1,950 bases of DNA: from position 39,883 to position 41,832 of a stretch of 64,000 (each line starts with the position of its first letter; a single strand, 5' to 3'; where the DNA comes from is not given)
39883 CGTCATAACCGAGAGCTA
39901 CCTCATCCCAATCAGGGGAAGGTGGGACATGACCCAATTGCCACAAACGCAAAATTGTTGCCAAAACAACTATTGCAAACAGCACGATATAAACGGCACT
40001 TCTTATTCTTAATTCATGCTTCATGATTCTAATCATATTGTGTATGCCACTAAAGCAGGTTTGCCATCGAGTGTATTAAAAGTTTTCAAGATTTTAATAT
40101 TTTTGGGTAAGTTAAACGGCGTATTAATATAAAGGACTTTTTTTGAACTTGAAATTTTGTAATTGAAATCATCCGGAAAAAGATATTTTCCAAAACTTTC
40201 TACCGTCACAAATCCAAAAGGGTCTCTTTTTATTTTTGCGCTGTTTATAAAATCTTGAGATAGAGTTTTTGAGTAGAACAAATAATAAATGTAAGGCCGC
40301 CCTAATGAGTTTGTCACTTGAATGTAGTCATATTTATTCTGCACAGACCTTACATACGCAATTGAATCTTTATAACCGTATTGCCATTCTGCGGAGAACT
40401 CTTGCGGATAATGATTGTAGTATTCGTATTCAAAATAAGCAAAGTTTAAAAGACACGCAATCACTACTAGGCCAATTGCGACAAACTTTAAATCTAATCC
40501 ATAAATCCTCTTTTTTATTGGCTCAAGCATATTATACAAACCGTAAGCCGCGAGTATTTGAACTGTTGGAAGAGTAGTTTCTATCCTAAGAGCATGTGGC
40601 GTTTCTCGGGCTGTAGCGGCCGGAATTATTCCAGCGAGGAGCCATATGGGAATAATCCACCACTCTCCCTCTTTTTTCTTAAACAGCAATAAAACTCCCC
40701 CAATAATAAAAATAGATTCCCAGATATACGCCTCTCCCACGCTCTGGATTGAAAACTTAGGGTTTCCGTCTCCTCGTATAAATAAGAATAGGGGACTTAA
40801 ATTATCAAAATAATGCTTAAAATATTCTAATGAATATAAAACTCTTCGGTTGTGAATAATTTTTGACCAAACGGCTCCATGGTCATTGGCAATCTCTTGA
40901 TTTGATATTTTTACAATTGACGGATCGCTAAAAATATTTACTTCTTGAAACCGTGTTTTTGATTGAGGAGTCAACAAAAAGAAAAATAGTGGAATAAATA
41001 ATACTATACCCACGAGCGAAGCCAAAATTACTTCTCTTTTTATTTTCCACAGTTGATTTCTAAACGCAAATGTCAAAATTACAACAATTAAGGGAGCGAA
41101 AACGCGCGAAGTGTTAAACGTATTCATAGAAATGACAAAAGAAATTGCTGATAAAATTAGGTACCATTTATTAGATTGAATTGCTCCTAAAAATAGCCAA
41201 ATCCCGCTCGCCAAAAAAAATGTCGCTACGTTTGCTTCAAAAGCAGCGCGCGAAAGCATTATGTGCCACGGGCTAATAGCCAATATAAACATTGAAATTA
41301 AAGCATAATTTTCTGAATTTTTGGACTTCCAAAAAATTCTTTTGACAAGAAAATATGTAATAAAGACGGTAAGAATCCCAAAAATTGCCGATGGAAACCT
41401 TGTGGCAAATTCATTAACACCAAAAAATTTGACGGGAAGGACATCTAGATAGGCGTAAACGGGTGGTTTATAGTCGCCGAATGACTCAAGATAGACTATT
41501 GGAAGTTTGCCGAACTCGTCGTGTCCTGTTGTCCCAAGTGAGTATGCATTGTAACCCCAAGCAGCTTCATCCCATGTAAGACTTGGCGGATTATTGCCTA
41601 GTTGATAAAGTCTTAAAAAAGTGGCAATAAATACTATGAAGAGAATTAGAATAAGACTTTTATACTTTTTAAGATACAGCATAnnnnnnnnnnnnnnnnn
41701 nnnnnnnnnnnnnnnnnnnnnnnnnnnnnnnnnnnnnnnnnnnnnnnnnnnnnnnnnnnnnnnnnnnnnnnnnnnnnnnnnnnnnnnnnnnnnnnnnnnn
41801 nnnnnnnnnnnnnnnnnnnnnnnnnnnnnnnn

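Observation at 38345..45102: A tandem quadruplication of PMT/ArnT-like GT-C genes.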

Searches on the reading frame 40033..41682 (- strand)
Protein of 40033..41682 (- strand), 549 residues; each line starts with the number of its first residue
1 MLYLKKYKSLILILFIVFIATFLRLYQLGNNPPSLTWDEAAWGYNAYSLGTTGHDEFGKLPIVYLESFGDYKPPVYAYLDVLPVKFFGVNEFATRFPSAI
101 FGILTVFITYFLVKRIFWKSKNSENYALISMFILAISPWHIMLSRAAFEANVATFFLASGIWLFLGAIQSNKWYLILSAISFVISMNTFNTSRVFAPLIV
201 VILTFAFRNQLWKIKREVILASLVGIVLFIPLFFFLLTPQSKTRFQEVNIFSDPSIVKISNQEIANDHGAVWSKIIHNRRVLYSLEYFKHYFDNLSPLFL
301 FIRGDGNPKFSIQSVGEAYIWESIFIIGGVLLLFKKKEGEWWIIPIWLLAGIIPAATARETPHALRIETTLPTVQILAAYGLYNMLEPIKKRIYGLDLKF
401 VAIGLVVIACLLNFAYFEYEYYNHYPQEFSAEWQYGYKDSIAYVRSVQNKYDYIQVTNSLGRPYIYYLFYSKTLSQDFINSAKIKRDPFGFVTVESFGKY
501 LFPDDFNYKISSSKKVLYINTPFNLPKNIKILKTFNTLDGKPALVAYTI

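Call 5: search_protein_families(library=pfam, proteins=[window:40033-41682:-], max_evalue=0.01)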
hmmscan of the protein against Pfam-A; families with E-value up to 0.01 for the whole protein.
window:40033-41682:- (549 aa): 2 families
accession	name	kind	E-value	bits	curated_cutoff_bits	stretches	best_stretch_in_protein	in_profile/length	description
PF13231.12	PMT_2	-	1.5e-15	58.2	26.1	1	72-232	2-157/160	Dolichyl-phosphate-mannose-protein mannosyltransferase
PF02366.24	PMT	-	1.1e-14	55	22.7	1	17-238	4-236/245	Dolichyl-phosphate-mannose-protein mannosyltransferase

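Call 13: find_homologous_proteins(query=window:40033-41682:-, max_evalue=0.00001)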
Query window:40033-41682:- (549 aa): 3120 proteins with E <= 0.00001 among 8000 candidates; the best 120 are listed.
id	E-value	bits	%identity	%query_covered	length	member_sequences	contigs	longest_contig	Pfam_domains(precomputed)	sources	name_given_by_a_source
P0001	0.0e+0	1232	100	100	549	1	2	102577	PF02366.25,PF13231.13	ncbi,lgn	-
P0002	2.1e-259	880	70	100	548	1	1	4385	PF02366.25,PF13231.13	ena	-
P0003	3.0e-248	843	67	99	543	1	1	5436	PF02366.25,PF13231.13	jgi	jgi:4-amino-4-deoxy-L-arabinose transferase-like glycosyltransferase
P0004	3.5e-248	843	68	98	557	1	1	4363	PF02366.25,PF13231.13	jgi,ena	-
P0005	9.5e-248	842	68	97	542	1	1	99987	PF02366.25,PF13231.13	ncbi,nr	ncbi:MAG TPA: glycosyltransferase family 39 protein [Patescibacteria group bacterium]|nr:glycosyltra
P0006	8.6e-247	838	68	97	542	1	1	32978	PF02366.25,PF13231.13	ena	-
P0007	3.2e-246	837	68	97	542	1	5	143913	PF02366.25,PF13231.13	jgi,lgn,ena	jgi:4-amino-4-deoxy-L-arabinose transferase-like glycosyltransferase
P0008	4.1e-246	836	68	97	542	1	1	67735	PF02366.25,PF13231.13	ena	-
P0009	4.8e-246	836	67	96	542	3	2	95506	PF02366.25,PF13231.13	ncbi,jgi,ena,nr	ncbi:MAG TPA: glycosyltransferase family 39 protein [Patescibacteria group bacterium]|jgi:4-amino-4-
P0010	1.1e-245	835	68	97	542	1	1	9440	PF02366.25,PF13231.13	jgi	jgi:4-amino-4-deoxy-L-arabinose transferase-like glycosyltransferase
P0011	1.3e-245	835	68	98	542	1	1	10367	PF13231.13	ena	-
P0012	1.3e-245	835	68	97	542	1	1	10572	PF02366.25,PF13231.13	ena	-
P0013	3.5e-245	833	68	96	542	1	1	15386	PF02366.25,PF13231.13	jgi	jgi:4-amino-4-deoxy-L-arabinose transferase-like glycosyltransferase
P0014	3.7e-245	833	66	98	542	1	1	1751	PF13231.13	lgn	-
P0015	1.1e-244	831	68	98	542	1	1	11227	PF13231.13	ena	-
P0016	4.1e-244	830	67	99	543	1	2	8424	PF02366.25,PF13231.13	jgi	jgi:4-amino-4-deoxy-L-arabinose transferase-like glycosyltransferase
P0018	7.0e-244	829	68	98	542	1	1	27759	PF02366.25,PF13231.13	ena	-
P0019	1.6e-243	828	67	97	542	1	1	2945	PF02366.25,PF13231.13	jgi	jgi:4-amino-4-deoxy-L-arabinose transferase-like glycosyltransferase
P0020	3.9e-243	826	67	99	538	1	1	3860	PF02366.25,PF13231.13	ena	-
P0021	4.1e-243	826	65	99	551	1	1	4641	PF02366.25,PF13231.13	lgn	-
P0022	5.4e-243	826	67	97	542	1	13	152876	PF02366.25,PF13231.13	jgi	jgi:4-amino-4-deoxy-L-arabinose transferase-like glycosyltransferase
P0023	2.0e-242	824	67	97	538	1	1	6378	PF02366.25,PF13231.13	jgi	jgi:4-amino-4-deoxy-L-arabinose transferase-like glycosyltransferase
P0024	1.4e-240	818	66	98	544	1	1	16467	PF02366.25,PF13231.13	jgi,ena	-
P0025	3.9e-240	816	64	96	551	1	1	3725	PF02366.25,PF13231.13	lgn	-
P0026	4.8e-240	816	67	97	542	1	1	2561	PF02366.25,PF13231.13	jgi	jgi:4-amino-4-deoxy-L-arabinose transferase-like glycosyltransferase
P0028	1.1e-239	815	66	100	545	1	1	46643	PF02366.25,PF13231.13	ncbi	-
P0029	1.5e-239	815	66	96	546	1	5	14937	PF02366.25,PF13231.13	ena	-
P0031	5.4e-239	813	65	98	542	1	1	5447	PF02366.25,PF13231.13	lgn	-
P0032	5.5e-239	813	66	96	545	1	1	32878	PF02366.25,PF13231.13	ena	-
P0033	1.1e-238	812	65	96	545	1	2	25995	PF02366.25,PF13231.13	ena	-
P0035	2.1e-238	811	66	99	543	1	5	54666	PF02366.25,PF13231.13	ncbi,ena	ncbi:MAG: glycosyltransferase family 39 protein [Patescibacteria group bacterium]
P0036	2.4e-238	811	65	100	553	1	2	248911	PF02366.25,PF13231.13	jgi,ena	-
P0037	6.8e-238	809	65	96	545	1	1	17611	PF02366.25,PF13231.13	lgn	-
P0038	7.5e-238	809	65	96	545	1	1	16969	PF02366.25,PF13231.13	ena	-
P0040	9.0e-238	809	66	98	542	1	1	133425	PF02366.25,PF13231.13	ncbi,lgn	-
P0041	1.4e-237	808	65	96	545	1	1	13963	PF02366.25,PF13231.13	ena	-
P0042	1.4e-236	805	63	99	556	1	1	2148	PF02366.25,PF13231.13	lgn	-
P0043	2.0e-236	804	65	100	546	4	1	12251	PF02366.25,PF13231.13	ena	-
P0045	2.2e-236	804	65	99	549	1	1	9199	PF02366.25,PF13231.13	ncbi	-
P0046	2.5e-236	804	67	96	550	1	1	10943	PF02366.25,PF13231.13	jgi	jgi:4-amino-4-deoxy-L-arabinose transferase-like glycosyltransferase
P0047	2.9e-236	804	65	99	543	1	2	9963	PF02366.25,PF13231.13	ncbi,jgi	-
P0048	4.3e-236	803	64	99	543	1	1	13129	PF02366.25,PF13231.13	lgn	-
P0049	5.6e-236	803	64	100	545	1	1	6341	PF02366.25,PF13231.13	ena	-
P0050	7.7e-236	802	66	97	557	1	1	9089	PF02366.25,PF13231.13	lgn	-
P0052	1.7e-235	801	65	96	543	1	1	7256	PF02366.25,PF13231.13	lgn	-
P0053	5.3e-235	799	63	100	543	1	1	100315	PF02366.25,PF13231.13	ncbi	-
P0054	1.2e-234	798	65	98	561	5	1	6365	PF02366.25,PF13231.13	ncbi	-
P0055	1.3e-234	798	64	99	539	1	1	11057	PF02366.25,PF13231.13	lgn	-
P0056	1.3e-234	798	64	100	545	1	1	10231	PF02366.25,PF13231.13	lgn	-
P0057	1.5e-234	798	64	100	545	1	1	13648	PF02366.25,PF13231.13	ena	-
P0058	2.5e-234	797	64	100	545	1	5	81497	PF02366.25,PF13231.13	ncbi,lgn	-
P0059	3.4e-234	797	64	98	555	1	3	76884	PF02366.25,PF13231.13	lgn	-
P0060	6.5e-234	796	64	100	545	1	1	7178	PF02366.25,PF13231.13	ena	-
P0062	2.6e-233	794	65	99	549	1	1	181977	PF02366.25,PF13231.13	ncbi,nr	ncbi:MAG: glycosyltransferase family 39 protein [Candidatus Levybacteria bacterium]|nr:glycosyltrans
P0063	2.6e-233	794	64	96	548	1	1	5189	PF02366.25,PF13231.13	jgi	jgi:4-amino-4-deoxy-L-arabinose transferase-like glycosyltransferase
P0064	3.0e-233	794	63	99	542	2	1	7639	PF02366.25,PF13231.13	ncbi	-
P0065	6.1e-233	793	64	96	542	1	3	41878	PF02366.25,PF13231.13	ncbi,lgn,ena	ncbi:MAG: glycosyltransferase family 39 protein [Patescibacteria group bacterium]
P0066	6.2e-233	793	65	96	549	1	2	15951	PF02366.25,PF13231.13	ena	-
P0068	9.3e-233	792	64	99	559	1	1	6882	PF02366.25,PF13231.13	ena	-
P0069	1.6e-232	791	64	96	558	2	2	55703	PF02366.25,PF13231.13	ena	-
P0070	1.6e-232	791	63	99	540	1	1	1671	PF02366.25,PF13231.13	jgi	-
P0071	2.6e-232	791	63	99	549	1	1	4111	PF02366.25,PF13231.13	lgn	-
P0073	6.6e-232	789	65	96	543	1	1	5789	PF02366.25,PF13231.13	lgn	-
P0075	1.2e-231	788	63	99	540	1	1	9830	PF02366.25,PF13231.13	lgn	-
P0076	1.3e-231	788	63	96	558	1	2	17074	PF02366.25,PF13231.13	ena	-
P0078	2.4e-231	787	63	99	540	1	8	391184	PF02366.25,PF13231.13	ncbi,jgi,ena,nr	ncbi:MAG: hypothetical protein A3B38_02170 [Candidatus Levybacteria bacterium RIFCSPLOWO2_01_FULL_36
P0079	2.4e-231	787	62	97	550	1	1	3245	PF02366.25,PF13231.13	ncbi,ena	-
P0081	2.8e-231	787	63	99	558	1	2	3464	PF02366.25,PF13231.13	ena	-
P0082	4.6e-231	786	63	100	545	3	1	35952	PF02366.25,PF13231.13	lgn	-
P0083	5.2e-231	786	62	99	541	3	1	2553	PF02366.25,PF13231.13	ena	-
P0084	7.8e-231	786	63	96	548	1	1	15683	PF02366.25,PF13231.13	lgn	-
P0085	1.1e-230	785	62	99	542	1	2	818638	PF02366.25,PF13231.13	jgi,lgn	jgi:4-amino-4-deoxy-L-arabinose transferase-like glycosyltransferase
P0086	1.4e-230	785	62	99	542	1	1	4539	PF02366.25,PF13231.13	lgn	-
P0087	1.4e-230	785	63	99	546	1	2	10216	PF02366.25,PF13231.13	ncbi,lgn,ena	ncbi:MAG: glycosyltransferase family 39 protein [Patescibacteria group bacterium]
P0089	1.6e-230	785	62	98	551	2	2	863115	PF02366.25,PF13231.13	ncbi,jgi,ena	-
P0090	1.6e-230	785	63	99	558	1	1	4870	PF02366.25,PF13231.13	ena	-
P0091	1.7e-230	785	64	98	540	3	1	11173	PF02366.25,PF13231.13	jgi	-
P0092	2.1e-230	784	65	99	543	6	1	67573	PF02366.25,PF13231.13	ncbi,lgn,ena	-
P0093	2.7e-230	784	62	99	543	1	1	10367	PF02366.25,PF13231.13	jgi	jgi:4-amino-4-deoxy-L-arabinose transferase-like glycosyltransferase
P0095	3.9e-230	783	65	98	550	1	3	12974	PF02366.25,PF13231.13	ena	-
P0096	3.9e-230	783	65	98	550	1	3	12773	PF02366.25,PF13231.13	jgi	-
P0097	5.1e-230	783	62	98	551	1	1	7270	PF02366.25,PF13231.13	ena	-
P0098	5.3e-230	783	65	96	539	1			PF02366.25,PF13231.13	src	-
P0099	5.9e-230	783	65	96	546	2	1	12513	PF02366.25,PF13231.13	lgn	-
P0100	7.0e-230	783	61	99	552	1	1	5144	PF02366.25,PF13231.13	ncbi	-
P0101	7.4e-230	782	63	99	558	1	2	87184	PF02366.25,PF13231.13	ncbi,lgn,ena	-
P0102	1.3e-229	782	64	98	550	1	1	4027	PF02366.25,PF13231.13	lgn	-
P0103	1.6e-229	781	63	99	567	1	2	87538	PF02366.25,PF13231.13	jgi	jgi:4-amino-4-deoxy-L-arabinose transferase-like glycosyltransferase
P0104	3.1e-229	780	63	99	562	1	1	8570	PF02366.25,PF13231.13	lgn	-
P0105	3.8e-229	780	63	96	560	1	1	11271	PF02366.25,PF13231.13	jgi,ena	-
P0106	4.6e-229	780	65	97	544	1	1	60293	PF02366.25,PF13231.13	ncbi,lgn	-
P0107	5.1e-229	780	65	96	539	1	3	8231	PF02366.25,PF13231.13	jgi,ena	-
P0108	6.3e-229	779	64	96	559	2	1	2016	PF02366.25,PF13231.13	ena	-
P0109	7.6e-229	779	62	96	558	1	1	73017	PF02366.25,PF13231.13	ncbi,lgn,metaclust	metaclust:status=active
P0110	8.0e-229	779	62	98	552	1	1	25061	PF02366.25,PF13231.13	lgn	-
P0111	1.2e-228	778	64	97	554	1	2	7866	PF02366.25,PF13231.13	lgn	-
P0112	1.4e-228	778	62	99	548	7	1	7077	PF02366.25,PF13231.13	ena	-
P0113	1.9e-228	778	65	96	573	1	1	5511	PF02366.25,PF13231.13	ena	-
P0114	2.0e-228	778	64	96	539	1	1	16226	PF02366.25,PF13231.13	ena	-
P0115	2.1e-228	778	64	96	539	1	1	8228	PF02366.25,PF13231.13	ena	-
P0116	3.8e-228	777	64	96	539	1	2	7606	PF02366.25,PF13231.13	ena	-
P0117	5.7e-228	776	63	96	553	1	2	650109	PF02366.25,PF13231.13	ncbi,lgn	-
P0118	7.2e-228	776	61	99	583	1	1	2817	PF02366.25,PF13231.13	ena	-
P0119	4.3e-227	773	64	96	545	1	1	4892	PF02366.25,PF13231.13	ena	-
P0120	5.4e-227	773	62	98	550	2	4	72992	PF02366.25,PF13231.13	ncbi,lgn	-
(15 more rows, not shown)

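Call 16: find_encoding_contigs(protein=P0001, flank=10000, max_places=3)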
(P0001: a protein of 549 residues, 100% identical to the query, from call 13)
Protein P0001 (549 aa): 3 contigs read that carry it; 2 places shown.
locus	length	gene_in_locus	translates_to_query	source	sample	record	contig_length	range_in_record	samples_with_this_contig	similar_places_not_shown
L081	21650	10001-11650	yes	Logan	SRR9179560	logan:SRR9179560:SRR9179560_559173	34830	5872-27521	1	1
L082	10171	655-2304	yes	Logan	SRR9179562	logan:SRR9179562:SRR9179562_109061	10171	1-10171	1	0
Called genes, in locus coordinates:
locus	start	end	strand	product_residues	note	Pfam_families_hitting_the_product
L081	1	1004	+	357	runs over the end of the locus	PF00534:Glycos_transf_1, PF13692:Glyco_trans_1_4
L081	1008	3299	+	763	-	PF09586:YfhO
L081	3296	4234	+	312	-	PF00535:Glycos_transf_2, PF10111:Glyco_tranf_2_2 (weak), PF13641:Glyco_tranf_2_3, PF13506:Glyco_transf_21 (faint), PF13632:Glyco_trans_2_3 (weak)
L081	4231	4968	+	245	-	PF00535:Glycos_transf_2, PF10111:Glyco_tranf_2_2 (weak)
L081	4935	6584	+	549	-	PF10131:PTPS_related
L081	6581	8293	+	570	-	PF13231:PMT_2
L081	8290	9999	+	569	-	PF13231:PMT_2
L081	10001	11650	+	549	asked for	PF02366:PMT, PF13231:PMT_2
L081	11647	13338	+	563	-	PF13231:PMT_2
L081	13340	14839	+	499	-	PF13231:PMT_2 (weak)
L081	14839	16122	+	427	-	PF13231:PMT_2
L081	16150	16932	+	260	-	PF00535:Glycos_transf_2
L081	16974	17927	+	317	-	PF01073:3Beta_HSD, PF01370:Epimerase, PF02719:Polysacc_synt_2, PF16363:GDP_Man_Dehyd, PF04321:RmlD_sub_bind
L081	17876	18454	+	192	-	-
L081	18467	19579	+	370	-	PF26314:MptA_B_family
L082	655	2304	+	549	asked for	PF02366:PMT, PF13231:PMT_2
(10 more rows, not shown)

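Call 23: search_protein_families(library=ncbifam, proteins=[window:40033-41682:-], max_evalue=0.001)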
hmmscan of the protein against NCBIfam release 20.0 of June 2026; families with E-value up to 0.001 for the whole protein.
window:40033-41682:- (549 aa): 1 family
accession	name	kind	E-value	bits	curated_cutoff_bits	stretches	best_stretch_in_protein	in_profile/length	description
TIGR03663.1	TIGR03663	subfamily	1.6e-11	43.9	126.25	1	12-221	3-211/435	flippase activity-associated protein Agl23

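Call 33: predict_structure(alignment_id=A2)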
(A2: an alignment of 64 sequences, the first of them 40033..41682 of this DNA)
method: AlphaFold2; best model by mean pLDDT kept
length: 549 residues; sequences in the alignment: 64
mean_pLDDT: 86.7   pTM: 0.88
mean pLDDT of the five models: 86.7, 86.2, 85.6, 85.1, 84.0
residues with pLDDT >= 90: 260; 70-90: 237; 50-70: 50; < 50: 2
segments of 3 or more residues with pLDDT < 50: none
pLDDT, mean of each block of 10 residues (from residue 1): 70 96 88 71 89 84 63 76 91 90 96 97 95 87 72 94 97 97 88 91 98 97 94 79 71 81 89 87 87 83 64 77 92 96 95 83 77 94 89 80 84 87 82 74 94 91 89 91 82 90 90 94 91 91 93
secondary structure, 60 per line:
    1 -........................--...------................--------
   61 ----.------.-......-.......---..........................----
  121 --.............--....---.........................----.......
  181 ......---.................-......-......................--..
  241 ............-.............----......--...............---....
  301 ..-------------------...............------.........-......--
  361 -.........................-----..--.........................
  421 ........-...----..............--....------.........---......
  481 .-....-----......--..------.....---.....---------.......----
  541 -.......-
elements in order: H2-25 H37-52 H74-79 H81-87 H91-116 H123-135 H138-141 H145-169 H174-186 H190-206 H208-213 H215-236 H239-248 H254-266 H271-276 H279-293 H297-302 H322-336 H343-351 H353-357 H362-386 H398-428 H437-450 E453-456 H463-471 H475-481 E483-486 E492-497 H508-512 E516-520 E530-536 E542-548

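Call 37: fold_search(model_id=the predicted structure, library=pdb)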
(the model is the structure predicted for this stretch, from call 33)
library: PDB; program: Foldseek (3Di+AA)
matches with E <= 10: 189; with E <= 0.001: 6
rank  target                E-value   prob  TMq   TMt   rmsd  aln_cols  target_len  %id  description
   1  5ezm                  4.9e-07  1.00  0.50  0.51  15.5       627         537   12  Crystal Structure of ArnT from Cupriavidus metallidurans in the apo state (released 2016-02-17)
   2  9n9j_I                6.3e-07  1.00  0.51  0.42  13.2       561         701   12  Structure of a GRP94 folding intermediate engaged with a CCDC134- and FKBP11-bound secretory translocon (released 2025-11-19)
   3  5f15                  6.9e-07  1.00  0.51  0.51  15.2       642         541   13  Crystal Structure of ArnT from Cupriavidus metallidurans bound to Undecaprenyl phosphate (released 2016-02-17)
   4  8b6l_I                7.1e-06  1.00  0.51  0.42  12.6       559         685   12  Subtomogram average of the human Sec61-TRAP-OSTA-translocon (released 2022-12-07)
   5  6ezn_F                1.2e-05  1.00  0.49  0.43  12.2       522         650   13  Cryo-EM structure of the yeast oligosaccharyltransferase (OST) complex (released 2018-01-17)
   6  9i5k_A                2.6e-04  1.00  0.44  0.49  12.5       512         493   15  Structure of the Chaetomium thermophilum Pmt4 homodimer (C2 symmetry) (released 2025-12-24)
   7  9s6u_A                1.2e-03  1.00  0.46  0.46  12.5       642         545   10  Ternary cryo-EM structure of human ALG9 with Dol25-PP-GlcNAc2Man8, Dol25-P-Man and Fab (released 2026-03-18)
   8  9i5l_A                2.0e-03  1.00  0.31  0.25   4.6       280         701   17  Structure of the Chaetomium thermophilum Pmt4 homodimer (C1 symmetry) (released 2025-12-24)
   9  7bvf_B                2.4e-03  1.00  0.39  0.22  13.7       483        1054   11  Cryo-EM structure of Mycobacterium tuberculosis arabinosyltransferase EmbA-EmbB-AcpM2 in complex with ethambutol (released 2020-04-29)
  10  7bvc_B                2.5e-03  1.00  0.40  0.22  10.2       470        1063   12  Cryo-EM structure of Mycobacterium smegmatis arabinosyltransferase EmbA-EmbB-AcpM2 in complex with ethambutol (released 2020-04-29)
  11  7bve_A                2.7e-03  1.00  0.39  0.23  12.6       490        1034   10  Cryo-EM structure of Mycobacterium smegmatis arabinosyltransferase EmbC2-AcpM2 in complex with ethambutol (released 2020-04-29)
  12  9e6i_B                4.1e-03  1.00  0.30  0.23   5.0       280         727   14  Cryo-EM structure of Saccharomyces cerevisiae Pmt4-Ccw5 complex (released 2025-10-15)
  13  9e61_A                4.3e-03  1.00  0.31  0.24   4.9       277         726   13  Cryo-EM structure of Saccharomyces cerevisiae Pmt4 apo form (released 2025-10-15)
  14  6wby                  4.6e-03  1.00  0.39  0.20  12.5       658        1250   10  Single-Particle Cryo-EM Structure of Arabinofuranosyltransferase AftD from Mycobacteria, Mutant R1389S Class 2 (released 2020-05-13)
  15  9e61_B                4.9e-03  1.00  0.30  0.23   5.0       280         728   14  Cryo-EM structure of Saccharomyces cerevisiae Pmt4 apo form (released 2025-10-15)
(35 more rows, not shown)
